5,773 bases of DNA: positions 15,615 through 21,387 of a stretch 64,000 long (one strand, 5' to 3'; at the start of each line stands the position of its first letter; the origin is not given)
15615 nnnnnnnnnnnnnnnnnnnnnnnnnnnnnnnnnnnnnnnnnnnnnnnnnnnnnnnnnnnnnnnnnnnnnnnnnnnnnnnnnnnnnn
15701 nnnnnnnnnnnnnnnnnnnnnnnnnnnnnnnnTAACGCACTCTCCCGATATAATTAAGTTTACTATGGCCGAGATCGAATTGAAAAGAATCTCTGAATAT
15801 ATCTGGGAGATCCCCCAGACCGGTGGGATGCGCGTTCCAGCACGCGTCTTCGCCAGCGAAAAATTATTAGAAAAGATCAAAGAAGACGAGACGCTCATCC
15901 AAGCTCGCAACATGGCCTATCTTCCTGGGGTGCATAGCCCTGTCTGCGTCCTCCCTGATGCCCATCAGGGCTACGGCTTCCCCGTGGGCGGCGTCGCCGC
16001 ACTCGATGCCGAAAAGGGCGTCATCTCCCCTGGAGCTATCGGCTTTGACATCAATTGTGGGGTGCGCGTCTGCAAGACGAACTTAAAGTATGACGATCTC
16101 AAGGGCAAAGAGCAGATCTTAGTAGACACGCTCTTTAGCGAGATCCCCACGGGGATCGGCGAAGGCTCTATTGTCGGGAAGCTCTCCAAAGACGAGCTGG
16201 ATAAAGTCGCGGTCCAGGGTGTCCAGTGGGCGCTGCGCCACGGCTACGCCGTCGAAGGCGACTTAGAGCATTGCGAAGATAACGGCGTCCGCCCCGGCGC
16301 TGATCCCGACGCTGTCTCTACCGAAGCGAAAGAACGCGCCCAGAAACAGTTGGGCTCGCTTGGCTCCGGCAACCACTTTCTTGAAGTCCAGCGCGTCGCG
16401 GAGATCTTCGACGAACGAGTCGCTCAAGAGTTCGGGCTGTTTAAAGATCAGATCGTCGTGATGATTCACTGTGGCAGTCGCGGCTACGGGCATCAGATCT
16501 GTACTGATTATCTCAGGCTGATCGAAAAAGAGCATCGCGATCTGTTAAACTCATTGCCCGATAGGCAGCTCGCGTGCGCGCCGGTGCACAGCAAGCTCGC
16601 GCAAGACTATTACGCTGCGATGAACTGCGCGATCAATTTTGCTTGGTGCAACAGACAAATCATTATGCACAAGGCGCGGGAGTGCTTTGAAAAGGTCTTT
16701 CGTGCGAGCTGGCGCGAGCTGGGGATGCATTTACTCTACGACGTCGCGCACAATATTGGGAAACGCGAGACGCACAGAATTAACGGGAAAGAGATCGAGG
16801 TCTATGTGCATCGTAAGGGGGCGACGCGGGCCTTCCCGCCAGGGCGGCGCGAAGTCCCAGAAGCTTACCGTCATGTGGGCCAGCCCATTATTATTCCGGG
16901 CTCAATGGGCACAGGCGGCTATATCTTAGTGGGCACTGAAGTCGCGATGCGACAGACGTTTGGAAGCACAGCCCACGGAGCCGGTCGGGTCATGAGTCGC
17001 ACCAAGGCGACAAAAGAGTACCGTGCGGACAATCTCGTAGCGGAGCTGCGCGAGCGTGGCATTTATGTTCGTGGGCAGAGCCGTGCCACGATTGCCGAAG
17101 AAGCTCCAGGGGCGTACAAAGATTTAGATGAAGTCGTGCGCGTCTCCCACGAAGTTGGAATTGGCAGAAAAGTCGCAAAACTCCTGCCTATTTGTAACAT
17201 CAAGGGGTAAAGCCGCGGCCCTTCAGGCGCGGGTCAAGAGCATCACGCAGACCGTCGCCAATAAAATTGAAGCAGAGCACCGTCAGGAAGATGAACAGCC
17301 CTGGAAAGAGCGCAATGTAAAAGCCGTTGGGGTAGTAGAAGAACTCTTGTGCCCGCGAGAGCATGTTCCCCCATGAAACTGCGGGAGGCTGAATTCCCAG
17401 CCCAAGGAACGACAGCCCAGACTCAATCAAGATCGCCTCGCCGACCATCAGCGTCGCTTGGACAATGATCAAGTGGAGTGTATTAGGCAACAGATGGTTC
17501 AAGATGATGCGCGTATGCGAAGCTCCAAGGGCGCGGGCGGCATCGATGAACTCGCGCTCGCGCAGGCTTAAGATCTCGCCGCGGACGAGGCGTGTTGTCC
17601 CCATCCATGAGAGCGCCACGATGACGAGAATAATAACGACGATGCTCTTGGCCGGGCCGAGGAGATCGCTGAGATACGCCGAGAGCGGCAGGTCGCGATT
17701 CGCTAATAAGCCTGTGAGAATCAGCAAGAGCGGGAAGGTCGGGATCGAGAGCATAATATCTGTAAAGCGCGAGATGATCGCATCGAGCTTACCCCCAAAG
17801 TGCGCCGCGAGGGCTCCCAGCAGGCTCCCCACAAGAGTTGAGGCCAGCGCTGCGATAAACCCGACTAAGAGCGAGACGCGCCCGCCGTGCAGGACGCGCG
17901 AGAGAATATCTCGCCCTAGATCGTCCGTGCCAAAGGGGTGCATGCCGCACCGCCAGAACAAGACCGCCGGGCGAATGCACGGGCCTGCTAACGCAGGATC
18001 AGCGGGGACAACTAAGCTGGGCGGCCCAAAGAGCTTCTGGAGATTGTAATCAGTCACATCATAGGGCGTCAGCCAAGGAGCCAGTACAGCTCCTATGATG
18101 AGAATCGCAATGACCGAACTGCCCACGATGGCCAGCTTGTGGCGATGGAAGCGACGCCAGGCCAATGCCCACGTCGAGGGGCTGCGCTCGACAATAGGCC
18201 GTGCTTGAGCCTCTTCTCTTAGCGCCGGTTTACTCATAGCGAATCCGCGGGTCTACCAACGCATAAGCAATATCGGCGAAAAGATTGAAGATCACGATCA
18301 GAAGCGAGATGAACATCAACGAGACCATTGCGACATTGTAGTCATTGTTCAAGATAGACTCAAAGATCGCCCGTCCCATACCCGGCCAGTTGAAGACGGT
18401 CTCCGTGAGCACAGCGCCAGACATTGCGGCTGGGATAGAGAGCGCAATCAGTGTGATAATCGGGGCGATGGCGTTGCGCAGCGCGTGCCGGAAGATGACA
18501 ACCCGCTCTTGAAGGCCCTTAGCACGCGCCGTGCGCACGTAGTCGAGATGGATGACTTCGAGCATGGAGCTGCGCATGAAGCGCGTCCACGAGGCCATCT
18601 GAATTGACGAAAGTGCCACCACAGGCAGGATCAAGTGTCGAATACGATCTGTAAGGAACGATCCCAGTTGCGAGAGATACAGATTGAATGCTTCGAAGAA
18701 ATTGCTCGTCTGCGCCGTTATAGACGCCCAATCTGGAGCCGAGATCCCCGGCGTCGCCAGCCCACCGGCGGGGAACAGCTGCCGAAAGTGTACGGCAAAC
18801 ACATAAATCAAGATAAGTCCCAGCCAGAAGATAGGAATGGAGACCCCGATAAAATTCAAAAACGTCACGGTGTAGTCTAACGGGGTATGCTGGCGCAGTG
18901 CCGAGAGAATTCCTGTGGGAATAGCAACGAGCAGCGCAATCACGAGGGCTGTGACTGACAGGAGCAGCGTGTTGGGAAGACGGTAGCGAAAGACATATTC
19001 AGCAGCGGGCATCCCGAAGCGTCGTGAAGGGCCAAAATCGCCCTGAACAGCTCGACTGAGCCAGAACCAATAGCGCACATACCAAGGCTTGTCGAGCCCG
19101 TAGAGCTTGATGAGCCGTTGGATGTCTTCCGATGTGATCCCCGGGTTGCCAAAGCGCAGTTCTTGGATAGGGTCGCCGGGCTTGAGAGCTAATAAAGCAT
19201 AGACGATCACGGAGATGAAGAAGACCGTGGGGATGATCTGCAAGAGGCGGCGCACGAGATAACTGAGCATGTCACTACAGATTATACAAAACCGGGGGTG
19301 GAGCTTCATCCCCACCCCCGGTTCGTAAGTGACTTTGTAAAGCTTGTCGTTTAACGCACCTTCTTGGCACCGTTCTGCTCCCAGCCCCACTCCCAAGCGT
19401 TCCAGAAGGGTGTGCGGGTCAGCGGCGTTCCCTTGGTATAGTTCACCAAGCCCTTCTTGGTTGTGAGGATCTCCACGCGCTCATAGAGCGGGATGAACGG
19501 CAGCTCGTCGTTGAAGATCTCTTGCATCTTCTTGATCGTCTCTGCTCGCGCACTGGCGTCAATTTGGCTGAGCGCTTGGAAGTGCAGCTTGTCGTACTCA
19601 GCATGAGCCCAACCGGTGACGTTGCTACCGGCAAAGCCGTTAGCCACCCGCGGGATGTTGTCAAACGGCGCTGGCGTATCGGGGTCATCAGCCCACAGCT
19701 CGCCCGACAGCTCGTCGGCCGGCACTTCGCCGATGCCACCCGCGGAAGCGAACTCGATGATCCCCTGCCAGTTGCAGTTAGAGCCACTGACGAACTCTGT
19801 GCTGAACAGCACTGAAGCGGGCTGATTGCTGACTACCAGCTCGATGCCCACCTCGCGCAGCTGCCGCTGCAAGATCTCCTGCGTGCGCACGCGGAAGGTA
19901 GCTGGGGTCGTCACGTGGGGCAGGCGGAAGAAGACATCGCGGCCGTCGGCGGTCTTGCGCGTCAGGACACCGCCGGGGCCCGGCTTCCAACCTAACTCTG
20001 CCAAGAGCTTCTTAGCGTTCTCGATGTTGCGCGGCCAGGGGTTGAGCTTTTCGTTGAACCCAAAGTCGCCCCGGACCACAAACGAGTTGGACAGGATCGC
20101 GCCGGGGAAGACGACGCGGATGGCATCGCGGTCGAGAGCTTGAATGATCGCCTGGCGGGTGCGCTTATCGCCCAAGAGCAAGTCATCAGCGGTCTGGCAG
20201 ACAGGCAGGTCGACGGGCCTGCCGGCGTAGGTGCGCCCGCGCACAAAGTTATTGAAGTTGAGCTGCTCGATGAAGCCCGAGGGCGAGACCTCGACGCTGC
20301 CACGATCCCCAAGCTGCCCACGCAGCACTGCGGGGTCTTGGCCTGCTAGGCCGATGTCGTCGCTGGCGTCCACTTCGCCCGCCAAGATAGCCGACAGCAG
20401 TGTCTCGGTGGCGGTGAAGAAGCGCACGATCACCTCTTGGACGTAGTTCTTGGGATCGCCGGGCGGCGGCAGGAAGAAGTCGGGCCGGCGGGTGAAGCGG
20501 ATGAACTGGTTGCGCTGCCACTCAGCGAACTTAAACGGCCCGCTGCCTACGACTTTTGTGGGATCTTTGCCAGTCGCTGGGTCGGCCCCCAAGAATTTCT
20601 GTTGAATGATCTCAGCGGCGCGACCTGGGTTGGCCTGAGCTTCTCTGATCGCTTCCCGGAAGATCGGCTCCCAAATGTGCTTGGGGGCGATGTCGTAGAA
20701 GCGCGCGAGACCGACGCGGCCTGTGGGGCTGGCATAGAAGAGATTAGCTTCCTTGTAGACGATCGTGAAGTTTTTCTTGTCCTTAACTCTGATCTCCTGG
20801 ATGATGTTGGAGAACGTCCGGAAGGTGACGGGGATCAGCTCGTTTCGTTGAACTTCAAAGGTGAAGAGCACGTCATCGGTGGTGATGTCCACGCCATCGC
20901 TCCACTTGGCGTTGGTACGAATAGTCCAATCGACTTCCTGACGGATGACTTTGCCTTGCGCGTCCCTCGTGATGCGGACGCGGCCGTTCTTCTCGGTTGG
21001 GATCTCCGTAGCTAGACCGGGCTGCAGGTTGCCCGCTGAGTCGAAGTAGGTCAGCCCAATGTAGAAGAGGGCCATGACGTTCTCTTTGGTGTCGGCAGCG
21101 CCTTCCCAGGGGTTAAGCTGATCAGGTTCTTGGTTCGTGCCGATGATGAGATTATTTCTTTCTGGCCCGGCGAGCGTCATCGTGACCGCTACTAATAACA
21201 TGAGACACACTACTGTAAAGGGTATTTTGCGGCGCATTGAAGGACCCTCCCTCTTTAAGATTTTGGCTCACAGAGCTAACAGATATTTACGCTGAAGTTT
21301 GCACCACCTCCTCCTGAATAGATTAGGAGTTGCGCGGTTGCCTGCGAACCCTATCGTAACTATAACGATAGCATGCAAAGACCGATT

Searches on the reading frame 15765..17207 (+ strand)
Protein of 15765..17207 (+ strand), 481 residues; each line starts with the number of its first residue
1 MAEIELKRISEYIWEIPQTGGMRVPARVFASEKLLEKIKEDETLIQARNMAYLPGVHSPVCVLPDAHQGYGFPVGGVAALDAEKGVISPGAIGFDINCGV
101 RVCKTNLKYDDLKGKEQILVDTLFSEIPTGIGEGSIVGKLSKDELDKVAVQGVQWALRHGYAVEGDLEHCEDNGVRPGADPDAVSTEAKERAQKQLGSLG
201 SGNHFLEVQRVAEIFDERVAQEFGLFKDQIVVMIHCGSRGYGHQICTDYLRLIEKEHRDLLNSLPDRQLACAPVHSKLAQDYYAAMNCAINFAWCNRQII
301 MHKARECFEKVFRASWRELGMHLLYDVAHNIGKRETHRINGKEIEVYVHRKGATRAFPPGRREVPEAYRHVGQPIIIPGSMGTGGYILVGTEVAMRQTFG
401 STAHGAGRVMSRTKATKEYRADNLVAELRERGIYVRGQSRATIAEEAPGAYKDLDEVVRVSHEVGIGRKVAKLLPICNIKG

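Call 7: search_protein_families(library=pfam, proteins=[window:15765-17207:+], max_evalue=0.001)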
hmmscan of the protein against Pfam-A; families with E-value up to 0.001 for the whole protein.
window:15765-17207:+ (481 aa): 1 family
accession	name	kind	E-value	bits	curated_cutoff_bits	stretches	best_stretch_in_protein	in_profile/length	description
PF01139.22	RtcB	-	3.9e-172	573.7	27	1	46-481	1-426/426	tRNA-splicing ligase RtcB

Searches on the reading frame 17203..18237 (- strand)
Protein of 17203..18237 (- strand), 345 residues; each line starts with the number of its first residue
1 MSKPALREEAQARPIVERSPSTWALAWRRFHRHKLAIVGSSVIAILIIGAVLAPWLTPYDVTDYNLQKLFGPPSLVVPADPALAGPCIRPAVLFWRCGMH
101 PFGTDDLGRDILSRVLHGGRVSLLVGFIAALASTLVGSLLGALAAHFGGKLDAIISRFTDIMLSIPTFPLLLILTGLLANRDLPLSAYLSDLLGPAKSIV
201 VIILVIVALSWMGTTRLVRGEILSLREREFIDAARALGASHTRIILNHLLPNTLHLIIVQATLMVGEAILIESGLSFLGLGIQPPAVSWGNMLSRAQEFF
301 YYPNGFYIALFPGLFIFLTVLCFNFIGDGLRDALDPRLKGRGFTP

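Call 7: search_protein_families(library=pfam, proteins=[window:17203-18237:-], max_evalue=0.001)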
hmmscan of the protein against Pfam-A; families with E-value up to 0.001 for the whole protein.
window:17203-18237:- (345 aa): 2 families
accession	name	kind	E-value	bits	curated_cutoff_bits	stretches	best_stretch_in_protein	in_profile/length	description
PF00528.27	BPD_transp_1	-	1e-34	120.3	26.4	1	137-339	1-183/184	Binding-protein-dependent transport system inner membrane component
PF12911.12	OppC_N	-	9.4e-16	57.9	23.9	1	21-72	1-52/53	N-terminal TM domain of oligopeptide transport permease C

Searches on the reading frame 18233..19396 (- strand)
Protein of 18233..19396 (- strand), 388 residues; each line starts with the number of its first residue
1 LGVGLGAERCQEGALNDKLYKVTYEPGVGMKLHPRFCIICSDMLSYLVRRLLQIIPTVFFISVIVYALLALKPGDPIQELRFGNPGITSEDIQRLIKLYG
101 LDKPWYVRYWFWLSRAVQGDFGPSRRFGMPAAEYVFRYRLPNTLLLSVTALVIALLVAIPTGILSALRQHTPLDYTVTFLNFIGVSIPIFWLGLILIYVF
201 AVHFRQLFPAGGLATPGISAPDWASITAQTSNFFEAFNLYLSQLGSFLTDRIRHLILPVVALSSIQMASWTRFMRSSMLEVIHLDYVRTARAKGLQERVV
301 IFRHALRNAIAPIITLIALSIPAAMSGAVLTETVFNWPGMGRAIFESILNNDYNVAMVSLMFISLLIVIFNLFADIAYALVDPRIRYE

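Call 7: search_protein_families(library=pfam, proteins=[window:18233-19396:-], max_evalue=0.001)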
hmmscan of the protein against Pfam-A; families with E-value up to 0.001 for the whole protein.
window:18233-19396:- (388 aa): 2 families
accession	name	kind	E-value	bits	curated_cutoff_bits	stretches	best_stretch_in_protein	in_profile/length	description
PF00528.27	BPD_transp_1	-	9e-45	153.1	26.4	1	158-386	1-183/184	Binding-protein-dependent transport system inner membrane component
PF19300.4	BPD_transp_1_N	-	8.4e-08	32.8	23.8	1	43-119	1-75/114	Binding-prot-dependent transport system membrane comp, N-term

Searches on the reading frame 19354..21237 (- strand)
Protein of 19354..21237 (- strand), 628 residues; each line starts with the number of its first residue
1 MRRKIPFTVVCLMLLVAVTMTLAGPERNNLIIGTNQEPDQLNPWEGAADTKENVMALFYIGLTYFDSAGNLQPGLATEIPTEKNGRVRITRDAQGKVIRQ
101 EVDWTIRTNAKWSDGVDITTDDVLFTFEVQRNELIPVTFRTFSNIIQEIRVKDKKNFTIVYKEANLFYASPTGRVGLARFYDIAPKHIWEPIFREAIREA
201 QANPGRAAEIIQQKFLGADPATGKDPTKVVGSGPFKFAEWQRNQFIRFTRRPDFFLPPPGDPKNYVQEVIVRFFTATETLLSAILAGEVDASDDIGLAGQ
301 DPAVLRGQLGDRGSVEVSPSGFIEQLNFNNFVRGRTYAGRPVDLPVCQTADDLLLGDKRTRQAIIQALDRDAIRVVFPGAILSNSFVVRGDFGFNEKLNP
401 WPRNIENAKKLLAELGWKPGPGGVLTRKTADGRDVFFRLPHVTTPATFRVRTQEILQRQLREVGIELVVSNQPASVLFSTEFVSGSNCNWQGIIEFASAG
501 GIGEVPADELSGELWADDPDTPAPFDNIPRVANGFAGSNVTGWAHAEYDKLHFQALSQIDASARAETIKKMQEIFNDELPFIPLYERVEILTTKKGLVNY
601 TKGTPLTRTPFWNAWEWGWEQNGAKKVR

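Call 7: search_protein_families(library=pfam, proteins=[window:19354-21237:-], max_evalue=0.001)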
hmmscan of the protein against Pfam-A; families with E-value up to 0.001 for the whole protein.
window:19354-21237:- (628 aa): 1 family
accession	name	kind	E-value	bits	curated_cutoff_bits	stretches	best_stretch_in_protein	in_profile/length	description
PF00496.27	SBP_bac_5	-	4.1e-47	161.5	32.4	1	101-475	18-327/368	Bacterial extracellular solute-binding proteins, family 5 Middle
